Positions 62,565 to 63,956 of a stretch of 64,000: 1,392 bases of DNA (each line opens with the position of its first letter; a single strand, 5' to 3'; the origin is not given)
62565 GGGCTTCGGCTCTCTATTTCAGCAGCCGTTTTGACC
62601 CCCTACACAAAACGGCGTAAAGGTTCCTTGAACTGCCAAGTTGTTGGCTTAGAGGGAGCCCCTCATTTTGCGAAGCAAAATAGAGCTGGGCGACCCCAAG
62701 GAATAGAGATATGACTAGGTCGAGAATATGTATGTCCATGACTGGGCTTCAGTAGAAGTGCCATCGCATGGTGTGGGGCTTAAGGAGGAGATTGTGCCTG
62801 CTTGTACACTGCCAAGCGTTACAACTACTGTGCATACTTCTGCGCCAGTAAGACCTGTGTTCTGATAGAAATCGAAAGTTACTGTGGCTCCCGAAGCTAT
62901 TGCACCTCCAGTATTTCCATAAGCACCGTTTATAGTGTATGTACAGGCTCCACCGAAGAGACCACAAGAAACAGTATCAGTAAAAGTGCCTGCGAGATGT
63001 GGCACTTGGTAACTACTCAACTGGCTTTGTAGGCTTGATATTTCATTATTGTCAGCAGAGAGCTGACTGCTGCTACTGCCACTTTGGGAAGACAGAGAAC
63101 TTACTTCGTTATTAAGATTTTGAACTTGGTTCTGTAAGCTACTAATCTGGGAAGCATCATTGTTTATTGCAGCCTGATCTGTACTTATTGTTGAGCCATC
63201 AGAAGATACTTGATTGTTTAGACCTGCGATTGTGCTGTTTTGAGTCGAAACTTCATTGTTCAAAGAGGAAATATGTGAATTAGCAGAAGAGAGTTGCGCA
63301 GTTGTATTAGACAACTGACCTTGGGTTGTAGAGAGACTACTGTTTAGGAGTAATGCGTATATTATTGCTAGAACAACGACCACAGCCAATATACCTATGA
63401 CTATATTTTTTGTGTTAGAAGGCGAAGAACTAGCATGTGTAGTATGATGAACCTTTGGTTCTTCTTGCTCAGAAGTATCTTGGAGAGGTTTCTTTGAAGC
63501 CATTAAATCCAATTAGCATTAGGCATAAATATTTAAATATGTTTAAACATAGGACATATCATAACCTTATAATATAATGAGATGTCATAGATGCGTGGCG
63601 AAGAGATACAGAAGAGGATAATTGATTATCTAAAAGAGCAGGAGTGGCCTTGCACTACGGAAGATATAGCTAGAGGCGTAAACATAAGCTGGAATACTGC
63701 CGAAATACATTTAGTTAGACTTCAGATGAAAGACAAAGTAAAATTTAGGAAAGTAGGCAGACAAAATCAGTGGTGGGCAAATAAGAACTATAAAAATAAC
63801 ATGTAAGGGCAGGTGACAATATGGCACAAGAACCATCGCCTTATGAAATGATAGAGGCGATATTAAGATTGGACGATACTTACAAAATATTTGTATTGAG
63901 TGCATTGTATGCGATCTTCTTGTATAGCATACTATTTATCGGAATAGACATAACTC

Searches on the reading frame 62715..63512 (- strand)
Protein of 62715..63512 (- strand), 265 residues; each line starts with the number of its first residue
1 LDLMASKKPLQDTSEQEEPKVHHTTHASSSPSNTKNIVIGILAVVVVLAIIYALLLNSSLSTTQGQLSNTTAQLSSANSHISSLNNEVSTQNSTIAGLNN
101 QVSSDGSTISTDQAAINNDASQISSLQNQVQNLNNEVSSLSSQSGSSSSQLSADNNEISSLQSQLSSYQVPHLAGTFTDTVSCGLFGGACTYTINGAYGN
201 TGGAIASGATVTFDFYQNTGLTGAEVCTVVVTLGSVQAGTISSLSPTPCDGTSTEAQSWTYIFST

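Call 10: search_protein_families(library=pfam, proteins=[window:62715-63512:-], max_evalue=0.1)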
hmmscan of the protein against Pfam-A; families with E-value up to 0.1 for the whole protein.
window:62715-63512:- (265 aa): 40 families (the best 25 are shown)
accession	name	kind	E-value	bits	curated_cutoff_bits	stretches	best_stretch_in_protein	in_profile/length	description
PF06008.19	Laminin_I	-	9.3e-05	22.7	34.6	1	56-165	17-134/259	Laminin Domain I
PF13166.12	AAA_13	-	0.00017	20.9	36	1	65-168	355-456/713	AAA domain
PF18595.6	Nuf2_DHR10-like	-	0.00034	21.1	28.4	1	108-166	44-102/117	Nuf2, DHR10-like domain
PF25450.1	Rab11-FIP3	-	0.00037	21.2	31.9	1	120-169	53-102/125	Rab11-FIP3-like domain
PF04102.17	SlyX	-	0.00073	20.6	30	0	119-149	29-59/67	SlyX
PF10498.14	IFT57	-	0.0011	18.5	40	1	56-145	266-354/360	Intra-flagellar transport protein 57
PF10174.14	Cast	-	0.0019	17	29.1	1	65-152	185-271/766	RIM-binding protein of the cytomatrix active zone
PF05531.17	NPV_P10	-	0.0026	18.6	29.8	1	114-173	11-73/75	Nucleopolyhedrovirus P10 protein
PF18504.6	Csm1_N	-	0.0028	18.4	26.3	0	116-146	36-66/70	Csm1 N-terminal domain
PF04849.18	HAP1_N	-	0.0028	17.3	33.9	1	113-169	228-284/307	HAP1 N-terminal conserved region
PF24627.1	PUMA_CC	-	0.0037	17.7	30.1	1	66-136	2-72/74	PUMA coiled-coil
PF19220.6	Rod_CreS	-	0.0051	16.3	100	1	59-167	70-178/359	Crescentin, rod domain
PF02090.21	SPAM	-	0.0056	17.1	35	1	63-168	10-115/142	Salmonella surface presentation of antigen gene type M protein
PF08614.16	ATG16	-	0.0059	17.2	33.7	1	12-167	43-169/200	Autophagy protein 16 (ATG16)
PF05557.18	MAD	-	0.0065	15.4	30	1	56-168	32-144/661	Mitotic checkpoint protein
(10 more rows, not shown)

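Call 16: search_protein_families(library=phrogs, proteins=[window:62715-63512:-], max_evalue=0.01)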
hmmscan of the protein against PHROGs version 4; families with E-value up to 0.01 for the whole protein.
window:62715-63512:- (265 aa): 25 families
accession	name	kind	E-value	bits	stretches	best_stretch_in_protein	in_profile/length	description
phrog_6631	-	unknown function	5.9e-07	30.2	1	36-151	5-118/251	-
phrog_21066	-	unknown function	1.4e-05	26.1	1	67-127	101-161/228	-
phrog_2619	-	unknown function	2.4e-05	25.5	0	116-167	55-100/124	-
phrog_3590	-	unknown function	3e-05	24.6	1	59-169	147-248/481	-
phrog_4619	-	unknown function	3.7e-05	23.9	1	62-125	101-164/556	-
phrog_167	-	tail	5.7e-05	22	1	64-169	165-269/1555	tail length tape measure protein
phrog_1293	-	tail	0.00016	20.6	1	71-168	21-117/1424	tail length tape measure protein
phrog_4704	-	tail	0.00017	21.4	1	62-185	35-208/625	tail length tape measure protein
phrog_89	-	lysis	0.00018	22.5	0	42-101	6-58/143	Rz-like spanin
phrog_77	-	DNA, RNA and nucleotide metabolism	0.00021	20.9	1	71-166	692-773/967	SbcC-like subunit of palindrome specific endonuclease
phrog_6188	-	unknown function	0.0004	21.8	0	116-169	62-115/125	-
phrog_2589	-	tail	0.00054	17.4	1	57-162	3138-3242/3686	tail protein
phrog_6440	-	unknown function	0.0012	19.8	1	35-142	3-111/186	-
phrog_5328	-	unknown function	0.0019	19.6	0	107-162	23-78/101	-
phrog_1847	-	unknown function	0.0019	18.2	1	42-165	6-132/474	-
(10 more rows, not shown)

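Call 20: find_homologous_proteins(query=window:62715-63512:-, max_evalue=0.001)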
Query window:62715-63512:- (265 aa): 27 proteins with E <= 0.001 among 2206 candidates.
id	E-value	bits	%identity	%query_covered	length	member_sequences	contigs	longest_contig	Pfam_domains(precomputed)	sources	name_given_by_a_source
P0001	1.6e-31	128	42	71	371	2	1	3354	PF25994.1,PF19220.7,PF24161.2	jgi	-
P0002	5.5e-31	126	40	79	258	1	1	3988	PF25994.1,PF04102.18,PF24161.2,PF10174.15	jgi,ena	-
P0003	8.8e-28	116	43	76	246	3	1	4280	PF08614.17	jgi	jgi:uncharacterized coiled-coil protein SlyX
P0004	1.4e-24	105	36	86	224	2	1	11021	PF25994.1,PF14817.12,PF16888.11,PF26346.1,PF14282.12,PF11932.14,PF14932.12,PF08614.17,PF05859.18,PF06008.20,PF19220.7,PF24161.2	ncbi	-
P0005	8.3e-19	86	35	69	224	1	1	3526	PF25450.2,PF26346.1,PF27605.1,PF10473.15,PF14282.12,PF07851.19,PF06810.18,PF06008.20,PF03961.20,PF25994.1,PF05531.18,PF11180.14,PF26095.1,PF27241.1,PF06005.19,PF10186.15,PF08614.17,PF02090.22,PF17675.7,PF28175.1,PF00038.27,PF23649.2,PF19220.7,PF24161.2,PF24319.3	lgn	-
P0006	2.8e-10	58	34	56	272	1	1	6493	PF24038.2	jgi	jgi:DNA-binding HxlR family transcriptional regulator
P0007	5.3e-10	58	27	86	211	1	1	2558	PF25994.1,PF15960.11,PF28422.1,PF27605.1,PF25014.2,PF26095.1,PF14282.12,PF28028.1,PF12795.13,PF06810.18,PF14257.12,PF04102.18,PF24161.2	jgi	jgi:chaperonin cofactor prefoldin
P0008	6.1e-10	57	35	36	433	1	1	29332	PF04513.18,PF05911.17,PF13870.12,PF27605.1,PF17060.11,PF00992.26,PF14932.12,PF06810.18,PF27954.1,PF28019.1,PF25994.1,PF04859.18,PF23203.2,PF25526.2,PF06657.19,PF07888.17,PF16326.11,PF27241.1,PF24423.3,PF27695.1,PF28420.1,PF14362.12,PF19220.7,PF24319.3,PF17098.11,PF16808.11,PF01519.23,PF13851.12,PF28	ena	-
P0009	5.2e-8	51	46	34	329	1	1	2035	PF13240.12,PF08614.17,PF24161.2,PF13248.12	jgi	-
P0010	5.9e-7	48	31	46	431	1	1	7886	PF27734.1,PF04513.18,PF05911.17,PF13870.12,PF27605.1,PF17060.11,PF06810.18,PF27954.1,PF28019.1,PF20492.4,PF25994.1,PF04859.18,PF23203.2,PF06657.19,PF07888.17,PF16326.11,PF27241.1,PF27695.1,PF28420.1,PF14362.12,PF05008.22,PF19220.7,PF07902.17,PF24319.3,PF17098.11,PF16808.11,PF01519.23,PF13851.12,PF12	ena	-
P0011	1.3e-6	46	38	34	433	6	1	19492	PF04513.18,PF13870.12,PF27605.1,PF13094.12,PF17060.11,PF06810.18,PF27954.1,PF28019.1,PF25994.1,PF04859.18,PF23203.2,PF25526.2,PF06657.19,PF01576.25,PF07888.17,PF16326.11,PF27241.1,PF27695.1,PF28420.1,PF14362.12,PF05008.22,PF19220.7,PF07902.17,PF24319.3,PF17098.11,PF16808.11,PF01519.23,PF13851.12,PF1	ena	-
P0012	2.7e-6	45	29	46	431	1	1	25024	PF27734.1,PF04513.18,PF05911.17,PF13870.12,PF27605.1,PF17060.11,PF14932.12,PF06810.18,PF27954.1,PF28019.1,PF25994.1,PF04859.18,PF23203.2,PF06657.19,PF07888.17,PF16326.11,PF27241.1,PF27695.1,PF28420.1,PF14362.12,PF05008.22,PF19220.7,PF24319.3,PF17098.11,PF16808.11,PF01519.23,PF13851.12,PF12329.14,PF2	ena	-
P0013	3.4e-6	45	27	46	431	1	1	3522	PF16331.11,PF04513.18,PF13870.12,PF04849.19,PF25450.2,PF25764.2,PF15960.11,PF27605.1,PF17060.11,PF05010.20,PF13166.13,PF11594.14,PF15905.11,PF28256.1,PF06810.18,PF27954.1,PF06785.17,PF28019.1,PF10174.15,PF14389.12,PF25994.1,PF04859.18,PF23203.2,PF25526.2,PF06657.19,PF25014.2,PF13600.12,PF06698.17,PF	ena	-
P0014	5.2e-6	44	26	46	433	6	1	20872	PF27734.1,PF13870.12,PF27605.1,PF17060.11,PF06810.18,PF27954.1,PF28019.1,PF25994.1,PF04859.18,PF23203.2,PF07888.17,PF16326.11,PF27241.1,PF27695.1,PF05278.18,PF28420.1,PF14362.12,PF05008.22,PF19220.7,PF24319.3,PF17098.11,PF16808.11,PF01519.23,PF13851.12,PF28217.1,PF12329.14,PF26346.1,PF26666.1,PF1428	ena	-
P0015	5.7e-6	44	35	36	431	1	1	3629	PF04513.18,PF05911.17,PF13870.12,PF27605.1,PF17060.11,PF14932.12,PF06810.18,PF27954.1,PF28019.1,PF25994.1,PF04859.18,PF23203.2,PF06657.19,PF07888.17,PF16326.11,PF27241.1,PF27695.1,PF28420.1,PF14362.12,PF19220.7,PF24319.3,PF17098.11,PF16808.11,PF01519.23,PF13851.12,PF12329.14,PF26346.1,PF26666.1,PF14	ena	-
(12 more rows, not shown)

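Call 21: find_encoding_contigs(protein=P0004, flank=10000, max_places=4)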
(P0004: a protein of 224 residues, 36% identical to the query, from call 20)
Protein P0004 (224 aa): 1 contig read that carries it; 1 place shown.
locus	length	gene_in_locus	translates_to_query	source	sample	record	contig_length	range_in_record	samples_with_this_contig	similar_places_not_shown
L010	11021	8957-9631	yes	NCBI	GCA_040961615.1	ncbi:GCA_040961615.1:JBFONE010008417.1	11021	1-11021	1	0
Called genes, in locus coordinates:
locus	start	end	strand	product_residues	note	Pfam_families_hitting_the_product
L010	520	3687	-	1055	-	PF13289:SIR2_2, PF25199:nSTAND_NTPase5, PF20720:nSTAND3 (weak), PF24404:nSTAND_NTPase7 (weak)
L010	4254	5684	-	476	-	-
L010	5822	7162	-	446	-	PF01582:TIR (faint), PF13676:TIR_2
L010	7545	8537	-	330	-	-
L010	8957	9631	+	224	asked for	PF11932:DUF3450 (weak), PF25994:HH_AprE (weak), PF05859:Mis12 (weak), PF08614:ATG16 (weak), PF14817:HAUS5 (weak), PF14932:HAUS-augmin3 (weak), PF19220:Rod_CreS (weak), PF14282:FlxA, +4 more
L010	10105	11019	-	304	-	?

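Call 22: find_encoding_contigs(protein=P0002, flank=10000, max_places=4)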
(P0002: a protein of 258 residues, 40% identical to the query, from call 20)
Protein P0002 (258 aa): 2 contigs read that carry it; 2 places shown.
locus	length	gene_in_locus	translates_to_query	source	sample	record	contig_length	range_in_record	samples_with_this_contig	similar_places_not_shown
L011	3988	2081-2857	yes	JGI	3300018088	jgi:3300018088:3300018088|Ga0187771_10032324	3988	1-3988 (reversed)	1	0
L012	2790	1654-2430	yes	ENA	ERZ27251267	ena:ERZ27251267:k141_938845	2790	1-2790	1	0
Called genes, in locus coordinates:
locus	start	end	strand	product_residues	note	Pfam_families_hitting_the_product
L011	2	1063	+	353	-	?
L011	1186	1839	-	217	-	-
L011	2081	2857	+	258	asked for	PF10174:Cast (weak), PF24161:CCDC39 (faint), PF04102:SlyX (faint), PF25994:HH_AprE (faint)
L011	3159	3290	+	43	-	-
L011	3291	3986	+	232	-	?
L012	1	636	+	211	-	?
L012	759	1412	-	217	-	-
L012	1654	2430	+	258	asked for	PF10174:Cast (weak), PF24161:CCDC39 (faint), PF04102:SlyX (faint), PF25994:HH_AprE (faint)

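Call 23: find_encoding_contigs(protein=P0003, flank=10000, max_places=4)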
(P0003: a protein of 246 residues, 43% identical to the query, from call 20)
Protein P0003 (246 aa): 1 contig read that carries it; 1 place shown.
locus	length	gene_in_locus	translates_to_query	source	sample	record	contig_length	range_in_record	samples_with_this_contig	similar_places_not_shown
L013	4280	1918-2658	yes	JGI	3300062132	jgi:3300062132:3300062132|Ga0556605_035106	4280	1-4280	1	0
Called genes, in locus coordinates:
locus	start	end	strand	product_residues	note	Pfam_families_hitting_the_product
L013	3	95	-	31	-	?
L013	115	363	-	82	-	-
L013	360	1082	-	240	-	PF13191:AAA_16 (weak), PF13401:AAA_22 (weak)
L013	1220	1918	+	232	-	-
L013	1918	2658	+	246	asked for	PF08614:ATG16 (weak)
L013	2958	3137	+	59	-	-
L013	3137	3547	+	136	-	-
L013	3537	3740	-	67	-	-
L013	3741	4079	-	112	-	PF07878:RHH_5 (weak)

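Call 24: find_encoding_contigs(protein=P0001, flank=10000, max_places=4)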
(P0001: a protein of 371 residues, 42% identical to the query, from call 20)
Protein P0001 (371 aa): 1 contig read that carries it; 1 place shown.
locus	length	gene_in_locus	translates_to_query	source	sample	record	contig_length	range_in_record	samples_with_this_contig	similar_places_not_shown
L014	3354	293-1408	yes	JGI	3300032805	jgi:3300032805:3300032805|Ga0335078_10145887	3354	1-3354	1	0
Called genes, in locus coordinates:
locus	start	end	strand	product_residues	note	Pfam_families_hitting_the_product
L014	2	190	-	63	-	?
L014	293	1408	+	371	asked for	PF19220:Rod_CreS (faint), PF25994:HH_AprE (faint), PF24161:CCDC39 (weak)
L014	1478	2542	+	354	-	-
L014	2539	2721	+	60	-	-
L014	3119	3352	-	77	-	?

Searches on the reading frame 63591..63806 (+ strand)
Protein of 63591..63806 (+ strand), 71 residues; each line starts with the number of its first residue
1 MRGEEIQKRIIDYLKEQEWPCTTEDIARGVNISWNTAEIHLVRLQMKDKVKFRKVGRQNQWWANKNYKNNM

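Call 10: search_protein_families(library=pfam, proteins=[window:63591-63806:+], max_evalue=0.1)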
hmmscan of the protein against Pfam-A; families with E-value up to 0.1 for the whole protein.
window:63591-63806:+ (71 aa): 9 families
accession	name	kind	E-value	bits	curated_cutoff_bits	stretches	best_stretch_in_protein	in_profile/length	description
PF04703.18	FaeA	-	8e-05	23.3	20.7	1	8-57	3-52/62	FaeA-like protein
PF02186.21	TFIIE_beta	-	0.00058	20.5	28.1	1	10-52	8-51/66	TFIIE beta subunit core domain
PF01726.22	LexA_DNA_bind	-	0.00064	19.9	23.7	1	4-49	9-55/65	LexA DNA binding domain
PF24033.1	DUF7342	-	0.0018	18.7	31.6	1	15-67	12-64/150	Family of unknown function (DUF7342)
PF00196.25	GerE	-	0.013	15.6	23.5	1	22-51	19-48/57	Bacterial regulatory proteins, luxR family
PF08986.15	DUF1889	-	0.016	15.6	26.9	1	4-41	27-65/96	Domain of unknown function (DUF1889)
PF06163.17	DUF977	-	0.018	15.5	22.1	1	4-44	11-50/134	Bacterial protein of unknown function (DUF977)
PF13412.12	HTH_24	-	0.019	15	21.9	1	5-46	3-43/48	Winged helix-turn-helix DNA-binding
PF21476.4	PF0610-like_N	-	0.086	13.5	33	0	8-38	4-30/50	PF0610-like, N-terminal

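Call 11: find_encoding_contigs(protein=window:63591-63806:+, flank=10000, max_places=10)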
Protein window:63591-63806:+ (71 aa): 12 contigs read that carry it; 9 places shown.
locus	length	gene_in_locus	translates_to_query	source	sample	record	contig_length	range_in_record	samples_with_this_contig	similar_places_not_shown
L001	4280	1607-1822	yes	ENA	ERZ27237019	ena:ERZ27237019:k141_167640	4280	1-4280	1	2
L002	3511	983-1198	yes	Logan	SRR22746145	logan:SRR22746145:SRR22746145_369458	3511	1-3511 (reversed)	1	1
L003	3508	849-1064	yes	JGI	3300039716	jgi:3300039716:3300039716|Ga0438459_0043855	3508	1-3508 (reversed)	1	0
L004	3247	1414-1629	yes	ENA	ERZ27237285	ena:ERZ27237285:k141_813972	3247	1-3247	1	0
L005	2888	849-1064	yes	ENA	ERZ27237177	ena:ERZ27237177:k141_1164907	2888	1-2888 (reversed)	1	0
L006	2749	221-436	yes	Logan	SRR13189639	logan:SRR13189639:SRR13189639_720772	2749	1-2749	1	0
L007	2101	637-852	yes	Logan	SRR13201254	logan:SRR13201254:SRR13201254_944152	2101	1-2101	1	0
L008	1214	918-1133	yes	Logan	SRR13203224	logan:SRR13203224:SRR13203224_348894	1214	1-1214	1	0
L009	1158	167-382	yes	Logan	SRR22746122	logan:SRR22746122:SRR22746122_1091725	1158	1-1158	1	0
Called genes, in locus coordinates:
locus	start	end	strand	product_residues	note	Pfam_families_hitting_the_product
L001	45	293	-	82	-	-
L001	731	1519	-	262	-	-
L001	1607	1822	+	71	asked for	-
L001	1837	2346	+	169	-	-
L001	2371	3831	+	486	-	-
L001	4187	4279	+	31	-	?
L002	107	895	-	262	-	-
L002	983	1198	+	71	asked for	-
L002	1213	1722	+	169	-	-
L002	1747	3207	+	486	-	-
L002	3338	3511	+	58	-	?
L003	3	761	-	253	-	?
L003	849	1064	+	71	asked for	-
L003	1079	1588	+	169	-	-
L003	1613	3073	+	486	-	-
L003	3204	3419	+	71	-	-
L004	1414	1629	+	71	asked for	-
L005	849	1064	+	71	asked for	-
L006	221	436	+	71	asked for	-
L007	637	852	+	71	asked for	-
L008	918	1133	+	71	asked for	-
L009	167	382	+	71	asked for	-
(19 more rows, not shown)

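Call 15: search_protein_families(library=pfam, proteins=[L001:2371-3831:+, L001:1837-2346:+, L001:45-305:-, L003:3204-3419:+], max_evalue=0.1)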
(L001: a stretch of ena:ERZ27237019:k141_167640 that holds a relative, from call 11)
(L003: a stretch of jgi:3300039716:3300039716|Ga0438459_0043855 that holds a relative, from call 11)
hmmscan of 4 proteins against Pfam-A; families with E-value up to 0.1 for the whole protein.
L001:2371-3831:+ (486 aa): 0 families

L001:1837-2346:+ (169 aa): 0 families

L001:45-305:- (86 aa): 0 families

L003:3204-3419:+ (71 aa): 0 families

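Call 16: search_protein_families(library=phrogs, proteins=[L001:2371-3831:+, L001:1837-2346:+, L001:45-305:-, window:63591-63806:+], max_evalue=0.01)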
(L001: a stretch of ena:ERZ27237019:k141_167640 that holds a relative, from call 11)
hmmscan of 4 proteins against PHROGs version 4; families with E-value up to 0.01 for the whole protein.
L001:2371-3831:+ (486 aa): 0 families

L001:1837-2346:+ (169 aa): 0 families

L001:45-305:- (86 aa): 0 families

window:63591-63806:+ (71 aa): 4 families
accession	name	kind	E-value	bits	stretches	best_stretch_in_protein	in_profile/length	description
phrog_25408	-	unknown function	0.00044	21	1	4-70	7-74/165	-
phrog_1687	-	transcription regulation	0.00047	21.2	1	4-65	65-123/162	MarR family transcrition regulator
phrog_24920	-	unknown function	0.0024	18.9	1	8-54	13-60/125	-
phrog_1123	-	unknown function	0.0047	17.8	1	5-50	31-76/112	-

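Call 18: find_related_loci(query=L001:2371-3831:+, collection=viral_contigs, flank=10000)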
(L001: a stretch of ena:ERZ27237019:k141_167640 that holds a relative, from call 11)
Query L001:2371-3831:+ (486 aa) in viral_contigs; peptide patterns used: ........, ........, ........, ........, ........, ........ (x = any residue, [..] = any of these).
1 stretches matched a pattern, but none encodes a relative of the query by tblastn (E <= 1e-3).

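Call 30: find_homologous_proteins(query=L001:2371-3831:+, max_evalue=0.001)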
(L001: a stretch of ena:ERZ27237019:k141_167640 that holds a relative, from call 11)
Query L001:2371-3831:+ (486 aa): 1 proteins with E <= 0.001 among 8000 candidates.
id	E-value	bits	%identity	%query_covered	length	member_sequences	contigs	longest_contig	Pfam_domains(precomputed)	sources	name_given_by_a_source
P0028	0.0e+0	1058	100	100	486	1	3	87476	-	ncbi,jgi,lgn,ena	jgi:hypothetical protein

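Call 31: find_encoding_contigs(protein=P0028, flank=10000, max_places=10)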
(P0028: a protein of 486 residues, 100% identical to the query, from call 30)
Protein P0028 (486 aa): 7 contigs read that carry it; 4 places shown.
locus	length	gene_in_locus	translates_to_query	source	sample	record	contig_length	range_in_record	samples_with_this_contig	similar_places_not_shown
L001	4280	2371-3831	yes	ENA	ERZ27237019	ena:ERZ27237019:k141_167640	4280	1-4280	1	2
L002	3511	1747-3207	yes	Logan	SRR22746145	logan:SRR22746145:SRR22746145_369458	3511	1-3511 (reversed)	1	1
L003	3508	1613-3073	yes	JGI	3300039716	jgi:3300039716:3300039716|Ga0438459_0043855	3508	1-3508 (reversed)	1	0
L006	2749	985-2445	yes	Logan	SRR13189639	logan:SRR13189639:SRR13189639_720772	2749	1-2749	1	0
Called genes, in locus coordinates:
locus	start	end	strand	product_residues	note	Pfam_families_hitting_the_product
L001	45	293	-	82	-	-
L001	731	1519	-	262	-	-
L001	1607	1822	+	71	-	-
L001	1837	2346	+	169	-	-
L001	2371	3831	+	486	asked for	-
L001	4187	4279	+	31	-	?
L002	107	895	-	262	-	-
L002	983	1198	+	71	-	-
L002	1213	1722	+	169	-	-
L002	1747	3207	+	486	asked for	-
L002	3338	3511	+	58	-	?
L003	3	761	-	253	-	?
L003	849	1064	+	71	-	-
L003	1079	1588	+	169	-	-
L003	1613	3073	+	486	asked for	-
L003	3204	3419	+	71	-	-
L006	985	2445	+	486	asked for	-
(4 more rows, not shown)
